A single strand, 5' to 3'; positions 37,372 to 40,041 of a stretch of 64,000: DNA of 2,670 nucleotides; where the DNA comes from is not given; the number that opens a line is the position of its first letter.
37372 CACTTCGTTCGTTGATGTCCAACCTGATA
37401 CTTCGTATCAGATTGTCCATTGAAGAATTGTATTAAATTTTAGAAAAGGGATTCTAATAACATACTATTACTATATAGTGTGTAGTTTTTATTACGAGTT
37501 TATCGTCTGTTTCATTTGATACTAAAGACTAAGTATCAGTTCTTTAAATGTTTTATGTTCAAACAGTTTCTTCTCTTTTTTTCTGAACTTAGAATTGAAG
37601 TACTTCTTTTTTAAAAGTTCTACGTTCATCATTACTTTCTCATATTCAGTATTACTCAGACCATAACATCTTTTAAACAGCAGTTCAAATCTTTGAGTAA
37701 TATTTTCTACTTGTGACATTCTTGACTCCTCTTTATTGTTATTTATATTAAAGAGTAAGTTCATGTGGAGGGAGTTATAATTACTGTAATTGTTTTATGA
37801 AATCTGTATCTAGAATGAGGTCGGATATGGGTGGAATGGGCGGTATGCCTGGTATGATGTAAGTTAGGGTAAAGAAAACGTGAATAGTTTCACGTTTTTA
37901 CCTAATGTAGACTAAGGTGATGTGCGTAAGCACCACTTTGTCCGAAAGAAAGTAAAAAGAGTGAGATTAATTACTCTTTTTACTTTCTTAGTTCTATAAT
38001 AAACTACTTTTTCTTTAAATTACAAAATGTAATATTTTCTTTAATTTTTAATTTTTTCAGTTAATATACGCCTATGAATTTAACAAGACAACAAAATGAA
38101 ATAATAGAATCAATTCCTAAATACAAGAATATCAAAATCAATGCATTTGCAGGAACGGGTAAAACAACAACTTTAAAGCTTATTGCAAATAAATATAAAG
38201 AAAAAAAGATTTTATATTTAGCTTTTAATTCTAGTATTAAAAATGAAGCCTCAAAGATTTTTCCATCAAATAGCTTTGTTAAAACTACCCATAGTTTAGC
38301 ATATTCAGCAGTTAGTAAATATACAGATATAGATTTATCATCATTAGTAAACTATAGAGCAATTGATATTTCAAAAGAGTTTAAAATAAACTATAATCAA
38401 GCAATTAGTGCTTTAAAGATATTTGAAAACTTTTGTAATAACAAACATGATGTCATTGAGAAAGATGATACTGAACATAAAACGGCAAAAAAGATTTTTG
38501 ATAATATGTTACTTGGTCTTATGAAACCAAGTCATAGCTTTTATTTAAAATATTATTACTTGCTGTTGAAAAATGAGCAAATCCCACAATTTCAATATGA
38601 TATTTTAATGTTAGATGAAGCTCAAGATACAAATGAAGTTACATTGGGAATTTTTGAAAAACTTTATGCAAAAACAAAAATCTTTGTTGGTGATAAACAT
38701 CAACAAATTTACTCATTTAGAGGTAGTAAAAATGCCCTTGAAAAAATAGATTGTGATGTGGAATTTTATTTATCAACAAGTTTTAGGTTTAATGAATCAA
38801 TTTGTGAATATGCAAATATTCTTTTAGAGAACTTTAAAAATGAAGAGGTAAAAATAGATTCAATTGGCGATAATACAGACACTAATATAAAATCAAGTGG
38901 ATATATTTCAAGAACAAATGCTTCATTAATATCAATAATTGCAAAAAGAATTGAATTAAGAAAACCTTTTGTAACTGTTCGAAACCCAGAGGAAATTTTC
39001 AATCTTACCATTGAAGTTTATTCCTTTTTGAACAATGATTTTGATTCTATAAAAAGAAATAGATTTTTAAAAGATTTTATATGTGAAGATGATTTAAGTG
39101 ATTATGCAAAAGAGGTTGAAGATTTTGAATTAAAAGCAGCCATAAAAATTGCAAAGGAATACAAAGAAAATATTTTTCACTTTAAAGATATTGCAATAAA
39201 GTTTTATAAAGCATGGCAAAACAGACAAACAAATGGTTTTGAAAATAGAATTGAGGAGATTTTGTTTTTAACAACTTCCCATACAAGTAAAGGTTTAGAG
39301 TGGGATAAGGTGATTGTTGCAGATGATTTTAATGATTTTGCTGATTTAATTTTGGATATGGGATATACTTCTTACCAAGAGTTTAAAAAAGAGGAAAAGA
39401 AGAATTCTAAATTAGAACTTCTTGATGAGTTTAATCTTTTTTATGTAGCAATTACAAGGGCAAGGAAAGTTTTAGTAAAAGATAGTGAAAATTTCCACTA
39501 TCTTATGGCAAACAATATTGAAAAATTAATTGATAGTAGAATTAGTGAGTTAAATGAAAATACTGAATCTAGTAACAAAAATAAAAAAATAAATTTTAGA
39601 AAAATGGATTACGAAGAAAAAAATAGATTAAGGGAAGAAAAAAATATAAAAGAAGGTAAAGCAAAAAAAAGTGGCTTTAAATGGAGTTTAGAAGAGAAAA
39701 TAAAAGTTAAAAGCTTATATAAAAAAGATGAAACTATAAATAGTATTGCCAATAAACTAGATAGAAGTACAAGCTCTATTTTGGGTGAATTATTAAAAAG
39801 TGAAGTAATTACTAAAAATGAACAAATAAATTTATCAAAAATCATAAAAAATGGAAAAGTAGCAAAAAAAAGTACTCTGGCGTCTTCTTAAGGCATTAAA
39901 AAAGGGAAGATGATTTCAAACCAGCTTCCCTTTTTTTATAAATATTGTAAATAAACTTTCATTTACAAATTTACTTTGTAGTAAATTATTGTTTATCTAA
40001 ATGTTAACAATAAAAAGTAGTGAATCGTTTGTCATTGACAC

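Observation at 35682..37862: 2.1-kb insertion in the extreme 3' end of groEL bounded by 33-bp direct repeats (att-like), with no recombinase: CIME-like remnant?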

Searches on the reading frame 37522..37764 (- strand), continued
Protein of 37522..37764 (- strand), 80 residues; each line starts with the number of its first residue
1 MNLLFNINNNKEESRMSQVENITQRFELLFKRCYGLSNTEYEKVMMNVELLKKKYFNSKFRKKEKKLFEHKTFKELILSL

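Call 72: fold_search(model_id=the predicted structure, library=pdb)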
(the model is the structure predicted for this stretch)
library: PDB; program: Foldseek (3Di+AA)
matches with E <= 10: 1; with E <= 0.001: 0
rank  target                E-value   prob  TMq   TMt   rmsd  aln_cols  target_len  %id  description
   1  7r3g_A                9.8e+00  0.05  0.33  0.11   8.9        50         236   18  PROSS optimitzed variant of RhlR (75 mutations) in complex with the synthetic antagonist mBTL (released 2022-12-14)

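Call 74: find_encoding_contigs(protein=P0116, flank=10000, max_places=3)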
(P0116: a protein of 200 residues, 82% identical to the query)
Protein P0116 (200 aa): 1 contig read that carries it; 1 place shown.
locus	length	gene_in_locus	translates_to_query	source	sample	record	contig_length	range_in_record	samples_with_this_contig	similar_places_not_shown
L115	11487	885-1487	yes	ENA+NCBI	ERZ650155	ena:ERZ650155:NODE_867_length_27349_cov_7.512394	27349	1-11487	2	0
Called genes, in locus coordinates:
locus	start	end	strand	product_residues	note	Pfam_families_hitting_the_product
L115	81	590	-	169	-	-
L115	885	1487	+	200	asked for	PF00239:Resolvase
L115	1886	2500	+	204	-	PF12973:Cupin_7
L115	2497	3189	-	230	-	PF01177:Asp_Glu_race, PF02548:Pantoate_transf (faint)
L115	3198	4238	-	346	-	PF08240:ADH_N, PF00107:ADH_zinc_N, PF13602:ADH_zinc_N_2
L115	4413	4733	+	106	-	PF00072:Response_reg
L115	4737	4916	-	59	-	-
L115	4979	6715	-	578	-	PF13426:PAS_9 (weak), PF00512:HisKA, PF02518:HATPase_c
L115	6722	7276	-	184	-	PF00072:Response_reg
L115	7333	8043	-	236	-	PF00072:Response_reg, PF03709:OKR_DC_1_N (faint), PF00486:Trans_reg_C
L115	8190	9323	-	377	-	PF00072:Response_reg, PF00512:HisKA, PF02518:HATPase_c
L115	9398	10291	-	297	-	PF00512:HisKA (weak), PF02518:HATPase_c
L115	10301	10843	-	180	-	PF07700:HNOB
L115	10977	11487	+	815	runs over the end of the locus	PF13426:PAS_9 (faint), PF00989:PAS (faint), PF08447:PAS_3, PF02518:HATPase_c, PF14501:HATPase_c_5 (weak)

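Call 80: list_cluster_members(proteins=[P0003, P0002, P0026])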
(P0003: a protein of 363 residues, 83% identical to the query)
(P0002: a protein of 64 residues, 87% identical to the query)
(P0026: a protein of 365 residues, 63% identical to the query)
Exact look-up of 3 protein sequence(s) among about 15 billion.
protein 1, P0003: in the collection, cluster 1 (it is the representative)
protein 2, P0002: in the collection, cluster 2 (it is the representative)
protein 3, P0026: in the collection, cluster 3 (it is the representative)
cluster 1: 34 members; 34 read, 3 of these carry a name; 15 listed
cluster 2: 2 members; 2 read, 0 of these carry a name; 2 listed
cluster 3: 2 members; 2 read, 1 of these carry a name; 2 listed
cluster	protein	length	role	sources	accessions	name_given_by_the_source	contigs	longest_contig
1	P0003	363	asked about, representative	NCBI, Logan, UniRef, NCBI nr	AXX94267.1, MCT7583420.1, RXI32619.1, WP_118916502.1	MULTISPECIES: tyrosine-type recombinase/integrase [Arcobacteraceae] | Site-specific tyrosine recombinase, phage integrase family (INT_Rci_Hp1_C domain) n=1 ...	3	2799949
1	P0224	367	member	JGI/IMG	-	integrase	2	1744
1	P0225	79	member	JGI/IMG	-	hypothetical protein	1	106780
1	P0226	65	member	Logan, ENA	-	-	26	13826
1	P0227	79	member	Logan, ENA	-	-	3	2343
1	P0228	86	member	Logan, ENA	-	-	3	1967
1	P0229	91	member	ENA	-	-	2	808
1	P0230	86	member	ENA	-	-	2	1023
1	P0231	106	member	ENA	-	-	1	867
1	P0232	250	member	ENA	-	-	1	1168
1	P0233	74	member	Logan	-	-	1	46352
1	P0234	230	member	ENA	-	-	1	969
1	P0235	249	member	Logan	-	-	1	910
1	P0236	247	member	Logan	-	-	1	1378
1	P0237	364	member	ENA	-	-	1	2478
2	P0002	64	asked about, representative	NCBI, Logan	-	-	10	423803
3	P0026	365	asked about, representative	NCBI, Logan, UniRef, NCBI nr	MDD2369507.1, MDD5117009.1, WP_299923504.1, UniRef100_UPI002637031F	MAG: site-specific integrase [Sulfuricurvum sp.] | tyrosine-type recombinase/integrase n=1 Tax=Sulfuricurvum sp. TaxID=2025608 ... | site-specific integrase [Sulfuricurvum sp.]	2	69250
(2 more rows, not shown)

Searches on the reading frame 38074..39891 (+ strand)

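Call 10: search_protein_families(library=pfam, proteins=[window:38074-39891:+], max_evalue=0.01)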
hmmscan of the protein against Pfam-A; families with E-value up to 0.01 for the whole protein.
window:38074-39891:+ (605 aa): 8 families
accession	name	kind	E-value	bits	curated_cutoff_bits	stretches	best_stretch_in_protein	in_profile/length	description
PF00580.27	UvrD-helicase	-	2.4e-13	50.8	23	2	172-220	210-260/271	UvrD/REP helicase N-terminal domain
PF13245.12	AAA_19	-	3.1e-12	47.2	25.1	1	7-216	1-134/134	AAA domain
PF13361.12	UvrD_C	-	5.7e-10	39.6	25.6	1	363-468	260-344/350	UvrD-like helicase C-terminal domain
PF13538.12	UvrD_C_2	-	6.9e-08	32.7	27.4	0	398-421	3-26/52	UvrD-like helicase C-terminal domain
PF01443.25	Viral_helicase1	-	4.9e-07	30.2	21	0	171-258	56-138/228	Viral superfamily 1 RNA helicase core domain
PF13604.12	AAA_30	-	5.1e-05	23.5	27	1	3-61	2-64/191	AAA domain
PF13936.12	HTH_38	-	0.0017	18.5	27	1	538-573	6-41/44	Helix-turn-helix domain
PF13401.12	AAA_22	-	0.0076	17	27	0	20-124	8-33/130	AAA domain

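Call 53: search_protein_families(library=padloc, proteins=[window:38074-39891:+], max_evalue=0.01)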
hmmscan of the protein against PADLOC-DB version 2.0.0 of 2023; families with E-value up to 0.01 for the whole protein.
window:38074-39891:+ (605 aa): 16 families
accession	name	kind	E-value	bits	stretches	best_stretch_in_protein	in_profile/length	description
PDLC00122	GajB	-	3.1e-17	60.7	1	1-331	3-320/502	UrvD helicase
PDLC00107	GajB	-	1.7e-15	54.6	2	374-468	457-554/587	UrvD helicase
PDLC00130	GajB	-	5.1e-15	52.7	2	174-255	205-294/589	UrvD helicase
PDLC00117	GajB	-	2.4e-14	50.8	2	338-467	452-570/604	UrvD helicase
PDLC00123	GajB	-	7e-13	46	2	1-255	3-263/540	UrvD helicase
PDLC00112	GajB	-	4.3e-12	43.4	1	177-267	214-307/581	UrvD helicase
PDLC00104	GajB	-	1.1e-11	42.3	2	174-253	165-251/574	UrvD helicase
PDLC01087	C3a187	-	9.3e-09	32.6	1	166-254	311-403/559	NERD+UvrD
PDLC00136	GajB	-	6.3e-08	30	1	179-272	211-310/570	UrvD helicase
PDLC00121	GajB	-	1.1e-07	28.7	1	160-258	185-290/565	UrvD helicase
PDLC00106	GajB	-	9.8e-07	25.6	1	174-252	205-289/577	UrvD helicase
PDLC00128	GajB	-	3.3e-06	24.1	1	355-467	548-657/685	UrvD helicase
PDLC00141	GajB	-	5.1e-06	23.1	1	174-219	166-212/572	UrvD helicase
PDLC04173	GajB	-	8.7e-06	22.9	0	170-219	118-168/471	-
PDLC00149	GajB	-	4.5e-05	20.1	1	177-252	209-291/577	UrvD helicase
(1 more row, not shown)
